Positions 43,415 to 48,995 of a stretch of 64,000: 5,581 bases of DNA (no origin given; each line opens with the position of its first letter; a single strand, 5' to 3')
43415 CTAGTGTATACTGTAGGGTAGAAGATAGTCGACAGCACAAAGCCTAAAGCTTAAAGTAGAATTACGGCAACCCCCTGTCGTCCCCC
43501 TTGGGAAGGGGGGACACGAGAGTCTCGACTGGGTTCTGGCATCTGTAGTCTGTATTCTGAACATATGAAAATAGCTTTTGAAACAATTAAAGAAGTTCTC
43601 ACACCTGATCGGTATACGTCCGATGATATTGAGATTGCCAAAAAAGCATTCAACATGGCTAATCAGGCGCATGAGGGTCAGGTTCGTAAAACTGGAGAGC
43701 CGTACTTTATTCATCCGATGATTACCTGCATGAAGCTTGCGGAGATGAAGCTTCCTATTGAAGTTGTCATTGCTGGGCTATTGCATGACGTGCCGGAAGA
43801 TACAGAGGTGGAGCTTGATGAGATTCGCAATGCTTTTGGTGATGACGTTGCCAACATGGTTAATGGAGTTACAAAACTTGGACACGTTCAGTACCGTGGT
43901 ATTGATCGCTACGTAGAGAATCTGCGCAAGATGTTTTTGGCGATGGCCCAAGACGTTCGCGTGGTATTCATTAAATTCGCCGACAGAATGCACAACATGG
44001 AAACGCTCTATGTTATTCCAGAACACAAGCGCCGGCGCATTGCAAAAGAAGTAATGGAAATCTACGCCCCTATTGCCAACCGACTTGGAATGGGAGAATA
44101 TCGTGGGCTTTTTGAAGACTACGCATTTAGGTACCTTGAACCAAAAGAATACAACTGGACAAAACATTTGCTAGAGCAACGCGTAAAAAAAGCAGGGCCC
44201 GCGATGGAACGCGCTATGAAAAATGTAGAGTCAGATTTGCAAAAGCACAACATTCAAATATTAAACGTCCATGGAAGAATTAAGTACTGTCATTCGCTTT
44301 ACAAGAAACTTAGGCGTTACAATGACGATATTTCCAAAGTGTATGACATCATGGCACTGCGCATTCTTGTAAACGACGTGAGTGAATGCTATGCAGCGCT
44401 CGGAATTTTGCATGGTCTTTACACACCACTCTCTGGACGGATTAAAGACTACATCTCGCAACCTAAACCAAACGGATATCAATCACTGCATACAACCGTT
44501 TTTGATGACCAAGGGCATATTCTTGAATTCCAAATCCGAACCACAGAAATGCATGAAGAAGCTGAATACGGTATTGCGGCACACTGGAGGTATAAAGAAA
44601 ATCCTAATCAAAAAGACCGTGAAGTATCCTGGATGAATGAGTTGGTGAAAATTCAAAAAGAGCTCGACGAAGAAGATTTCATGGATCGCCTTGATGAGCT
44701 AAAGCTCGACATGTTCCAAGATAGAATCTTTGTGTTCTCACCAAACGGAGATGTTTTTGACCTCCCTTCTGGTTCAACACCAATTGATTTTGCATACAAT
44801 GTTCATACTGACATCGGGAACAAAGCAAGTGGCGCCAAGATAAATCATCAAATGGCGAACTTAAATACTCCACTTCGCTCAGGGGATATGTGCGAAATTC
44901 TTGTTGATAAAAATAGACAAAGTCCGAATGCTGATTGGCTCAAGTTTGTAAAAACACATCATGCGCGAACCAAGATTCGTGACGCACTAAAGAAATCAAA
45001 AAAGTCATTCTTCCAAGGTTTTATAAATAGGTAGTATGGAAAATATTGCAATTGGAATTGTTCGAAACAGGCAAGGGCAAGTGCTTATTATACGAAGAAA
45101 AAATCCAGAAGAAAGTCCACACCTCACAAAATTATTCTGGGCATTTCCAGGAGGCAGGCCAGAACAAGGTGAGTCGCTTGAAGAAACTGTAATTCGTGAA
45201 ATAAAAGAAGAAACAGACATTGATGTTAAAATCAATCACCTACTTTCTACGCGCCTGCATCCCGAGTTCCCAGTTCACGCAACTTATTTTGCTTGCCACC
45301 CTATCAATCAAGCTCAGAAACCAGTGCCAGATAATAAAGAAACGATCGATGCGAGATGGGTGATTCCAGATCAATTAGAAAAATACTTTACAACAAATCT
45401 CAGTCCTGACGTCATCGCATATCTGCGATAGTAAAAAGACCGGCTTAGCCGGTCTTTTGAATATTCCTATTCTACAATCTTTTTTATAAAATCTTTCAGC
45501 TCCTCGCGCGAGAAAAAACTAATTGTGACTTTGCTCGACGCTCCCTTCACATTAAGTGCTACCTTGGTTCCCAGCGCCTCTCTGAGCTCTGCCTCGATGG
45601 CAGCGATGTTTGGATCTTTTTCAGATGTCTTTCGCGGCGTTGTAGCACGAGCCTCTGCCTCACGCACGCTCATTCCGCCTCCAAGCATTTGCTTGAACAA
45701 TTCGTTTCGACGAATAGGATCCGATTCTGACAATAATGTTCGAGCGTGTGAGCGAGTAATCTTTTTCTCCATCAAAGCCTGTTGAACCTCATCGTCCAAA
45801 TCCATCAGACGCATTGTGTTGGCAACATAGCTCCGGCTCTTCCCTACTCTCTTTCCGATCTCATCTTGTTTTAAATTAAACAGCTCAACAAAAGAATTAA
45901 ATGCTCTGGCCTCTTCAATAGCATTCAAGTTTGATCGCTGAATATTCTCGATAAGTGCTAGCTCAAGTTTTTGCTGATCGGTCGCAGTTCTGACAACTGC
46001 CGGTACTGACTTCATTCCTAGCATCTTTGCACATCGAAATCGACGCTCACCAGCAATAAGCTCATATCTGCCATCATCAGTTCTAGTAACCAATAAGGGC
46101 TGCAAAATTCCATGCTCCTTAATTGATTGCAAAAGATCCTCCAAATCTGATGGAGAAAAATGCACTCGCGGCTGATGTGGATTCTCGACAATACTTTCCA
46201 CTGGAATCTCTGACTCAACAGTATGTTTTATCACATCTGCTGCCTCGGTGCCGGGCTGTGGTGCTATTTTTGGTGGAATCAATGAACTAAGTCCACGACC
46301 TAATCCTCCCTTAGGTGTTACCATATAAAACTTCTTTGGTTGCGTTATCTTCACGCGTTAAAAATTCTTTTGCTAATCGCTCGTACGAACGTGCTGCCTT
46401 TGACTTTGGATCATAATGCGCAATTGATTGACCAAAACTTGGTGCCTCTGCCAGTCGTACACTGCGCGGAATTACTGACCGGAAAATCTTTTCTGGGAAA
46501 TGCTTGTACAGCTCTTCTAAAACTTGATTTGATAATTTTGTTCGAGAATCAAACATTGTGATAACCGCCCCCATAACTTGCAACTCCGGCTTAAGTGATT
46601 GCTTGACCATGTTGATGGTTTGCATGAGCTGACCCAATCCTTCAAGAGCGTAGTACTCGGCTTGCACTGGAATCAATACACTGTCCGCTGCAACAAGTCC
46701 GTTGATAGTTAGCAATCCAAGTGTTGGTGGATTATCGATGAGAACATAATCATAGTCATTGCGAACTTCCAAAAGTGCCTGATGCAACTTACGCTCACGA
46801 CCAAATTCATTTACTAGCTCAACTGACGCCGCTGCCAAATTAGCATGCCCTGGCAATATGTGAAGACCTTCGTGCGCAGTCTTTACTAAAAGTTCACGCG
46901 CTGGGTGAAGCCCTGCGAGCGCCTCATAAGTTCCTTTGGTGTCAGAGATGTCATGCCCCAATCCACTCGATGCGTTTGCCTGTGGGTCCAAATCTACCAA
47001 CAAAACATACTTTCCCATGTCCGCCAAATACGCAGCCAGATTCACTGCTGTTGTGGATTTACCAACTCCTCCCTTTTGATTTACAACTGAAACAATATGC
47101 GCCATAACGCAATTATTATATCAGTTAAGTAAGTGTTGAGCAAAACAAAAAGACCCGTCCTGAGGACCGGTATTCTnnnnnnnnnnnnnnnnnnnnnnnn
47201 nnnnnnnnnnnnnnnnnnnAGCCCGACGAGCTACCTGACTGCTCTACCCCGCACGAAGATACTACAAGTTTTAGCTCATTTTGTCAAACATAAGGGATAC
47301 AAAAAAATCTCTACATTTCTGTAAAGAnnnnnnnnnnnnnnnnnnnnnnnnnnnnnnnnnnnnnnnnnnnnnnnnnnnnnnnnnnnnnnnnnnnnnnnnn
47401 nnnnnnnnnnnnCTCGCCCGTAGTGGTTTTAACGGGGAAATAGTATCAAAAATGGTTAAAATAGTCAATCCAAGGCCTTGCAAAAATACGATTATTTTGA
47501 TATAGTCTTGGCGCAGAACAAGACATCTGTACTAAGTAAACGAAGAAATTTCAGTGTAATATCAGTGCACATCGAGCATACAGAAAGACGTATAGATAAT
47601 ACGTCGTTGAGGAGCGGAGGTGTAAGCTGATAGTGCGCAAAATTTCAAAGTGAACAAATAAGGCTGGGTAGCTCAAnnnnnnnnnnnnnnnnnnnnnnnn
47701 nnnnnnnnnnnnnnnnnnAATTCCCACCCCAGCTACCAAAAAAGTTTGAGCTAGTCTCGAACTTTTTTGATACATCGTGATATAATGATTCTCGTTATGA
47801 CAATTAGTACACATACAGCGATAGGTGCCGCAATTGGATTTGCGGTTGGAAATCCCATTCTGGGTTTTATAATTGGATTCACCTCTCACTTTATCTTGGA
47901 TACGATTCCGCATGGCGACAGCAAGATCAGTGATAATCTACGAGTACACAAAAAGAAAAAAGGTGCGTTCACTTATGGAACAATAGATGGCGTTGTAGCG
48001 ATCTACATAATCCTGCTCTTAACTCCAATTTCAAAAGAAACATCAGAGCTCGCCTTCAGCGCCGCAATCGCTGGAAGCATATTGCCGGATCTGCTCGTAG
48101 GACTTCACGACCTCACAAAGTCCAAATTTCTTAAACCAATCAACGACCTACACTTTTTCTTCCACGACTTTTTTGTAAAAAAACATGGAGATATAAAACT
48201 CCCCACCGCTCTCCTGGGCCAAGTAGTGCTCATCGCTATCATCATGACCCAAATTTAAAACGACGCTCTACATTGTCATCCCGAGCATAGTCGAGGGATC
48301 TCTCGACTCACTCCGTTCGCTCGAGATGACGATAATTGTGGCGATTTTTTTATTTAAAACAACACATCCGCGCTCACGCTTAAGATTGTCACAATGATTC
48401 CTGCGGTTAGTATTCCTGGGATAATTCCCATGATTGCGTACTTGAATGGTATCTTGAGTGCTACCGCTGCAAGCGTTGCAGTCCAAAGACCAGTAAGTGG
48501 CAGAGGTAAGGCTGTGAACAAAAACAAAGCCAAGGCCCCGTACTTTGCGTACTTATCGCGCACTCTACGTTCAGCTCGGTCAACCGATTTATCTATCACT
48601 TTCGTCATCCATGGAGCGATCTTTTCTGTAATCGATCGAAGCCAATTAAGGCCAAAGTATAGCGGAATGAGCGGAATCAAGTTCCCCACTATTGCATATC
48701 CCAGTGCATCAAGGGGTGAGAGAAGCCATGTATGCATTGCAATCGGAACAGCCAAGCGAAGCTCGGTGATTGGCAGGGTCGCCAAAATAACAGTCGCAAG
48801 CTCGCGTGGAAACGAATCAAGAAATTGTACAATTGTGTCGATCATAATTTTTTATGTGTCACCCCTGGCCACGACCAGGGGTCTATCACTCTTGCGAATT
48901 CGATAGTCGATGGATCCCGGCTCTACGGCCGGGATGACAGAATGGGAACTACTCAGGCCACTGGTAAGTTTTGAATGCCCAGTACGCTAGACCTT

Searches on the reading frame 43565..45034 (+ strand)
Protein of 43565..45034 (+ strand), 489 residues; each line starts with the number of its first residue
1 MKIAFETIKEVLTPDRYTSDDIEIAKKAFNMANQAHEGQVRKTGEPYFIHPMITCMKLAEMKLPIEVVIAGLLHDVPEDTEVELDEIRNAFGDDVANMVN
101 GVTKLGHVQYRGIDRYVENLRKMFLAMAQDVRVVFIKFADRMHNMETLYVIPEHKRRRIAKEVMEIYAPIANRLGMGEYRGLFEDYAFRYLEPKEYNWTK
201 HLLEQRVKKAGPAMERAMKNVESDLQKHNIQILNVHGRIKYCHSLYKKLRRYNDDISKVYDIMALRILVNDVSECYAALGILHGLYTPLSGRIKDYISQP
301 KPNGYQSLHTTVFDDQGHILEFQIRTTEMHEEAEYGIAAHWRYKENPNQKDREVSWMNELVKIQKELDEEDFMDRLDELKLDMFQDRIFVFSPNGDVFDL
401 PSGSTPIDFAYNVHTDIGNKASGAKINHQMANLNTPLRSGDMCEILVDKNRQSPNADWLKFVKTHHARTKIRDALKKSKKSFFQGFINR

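Call 50: search_protein_families(library=pfam, proteins=[window:43565-45034:+], max_evalue=0.00001)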
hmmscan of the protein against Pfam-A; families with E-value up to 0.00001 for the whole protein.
window:43565-45034:+ (489 aa): 4 families
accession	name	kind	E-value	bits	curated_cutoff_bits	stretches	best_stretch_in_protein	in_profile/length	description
PF13328.12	HD_4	-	2.5e-44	151.2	27.2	1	28-176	1-155/156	HD domain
PF04607.23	RelA_SpoT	-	1.9e-39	134.8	27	1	237-346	1-111/113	Region found in RelA / SpoT proteins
PF02824.27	TGS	-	8.5e-20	71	22.2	1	388-446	1-59/60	TGS domain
PF01966.28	HD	-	3.2e-07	31.1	22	1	48-145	2-116/116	HD domain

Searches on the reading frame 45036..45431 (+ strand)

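Call 50: search_protein_families(library=pfam, proteins=[window:45036-45431:+], max_evalue=0.00001)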
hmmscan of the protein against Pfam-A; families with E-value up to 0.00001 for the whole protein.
window:45036-45431:+ (131 aa): 2 families
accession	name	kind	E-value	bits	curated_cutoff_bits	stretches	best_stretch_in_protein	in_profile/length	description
PF00293.34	NUDIX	-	1.5e-19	70.7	21.1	1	6-117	7-121/134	NUDIX domain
PF14815.12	NUDIX_4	-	2.5e-09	37.3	35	1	6-117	2-101/113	NUDIX domain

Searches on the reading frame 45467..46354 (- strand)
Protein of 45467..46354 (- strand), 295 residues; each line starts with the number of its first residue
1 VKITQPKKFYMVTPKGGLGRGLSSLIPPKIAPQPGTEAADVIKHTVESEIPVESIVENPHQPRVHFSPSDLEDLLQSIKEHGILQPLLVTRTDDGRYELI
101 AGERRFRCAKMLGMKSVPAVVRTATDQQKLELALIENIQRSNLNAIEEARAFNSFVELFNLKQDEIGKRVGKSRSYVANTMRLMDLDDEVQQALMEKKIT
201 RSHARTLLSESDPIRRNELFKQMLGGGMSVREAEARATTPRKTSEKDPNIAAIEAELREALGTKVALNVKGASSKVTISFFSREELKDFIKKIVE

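Call 50: search_protein_families(library=pfam, proteins=[window:45467-46354:-], max_evalue=0.00001)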
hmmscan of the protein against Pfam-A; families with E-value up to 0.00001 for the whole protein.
window:45467-46354:- (295 aa): 3 families
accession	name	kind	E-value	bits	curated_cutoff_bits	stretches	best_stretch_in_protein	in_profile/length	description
PF02195.25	ParB_N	-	4.7e-33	113.5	26.3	1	48-139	4-95/95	ParB N-terminal domain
PF17762.8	HTH_ParB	-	4.7e-31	107.4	22.6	1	142-238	2-98/102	ParB HTH domain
PF23552.2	ParB_C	-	1e-06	28.5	23.8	1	246-293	1-49/50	ParB dimerisation domain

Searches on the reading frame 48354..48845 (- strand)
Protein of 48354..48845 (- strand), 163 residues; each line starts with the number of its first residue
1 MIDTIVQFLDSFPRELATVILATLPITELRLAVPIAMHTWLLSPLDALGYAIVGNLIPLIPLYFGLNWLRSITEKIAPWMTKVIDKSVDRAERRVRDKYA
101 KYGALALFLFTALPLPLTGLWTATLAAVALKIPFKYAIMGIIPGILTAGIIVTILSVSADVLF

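Call 50: search_protein_families(library=pfam, proteins=[window:48354-48845:-], max_evalue=0.00001)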
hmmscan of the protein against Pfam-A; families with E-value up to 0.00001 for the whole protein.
window:48354-48845:- (163 aa): 1 family
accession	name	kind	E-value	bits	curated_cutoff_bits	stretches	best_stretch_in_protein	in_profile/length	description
PF06695.16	Sm_multidrug_ex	-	9.6e-28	97.6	30.7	1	28-151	1-121/121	Putative small multi-drug export protein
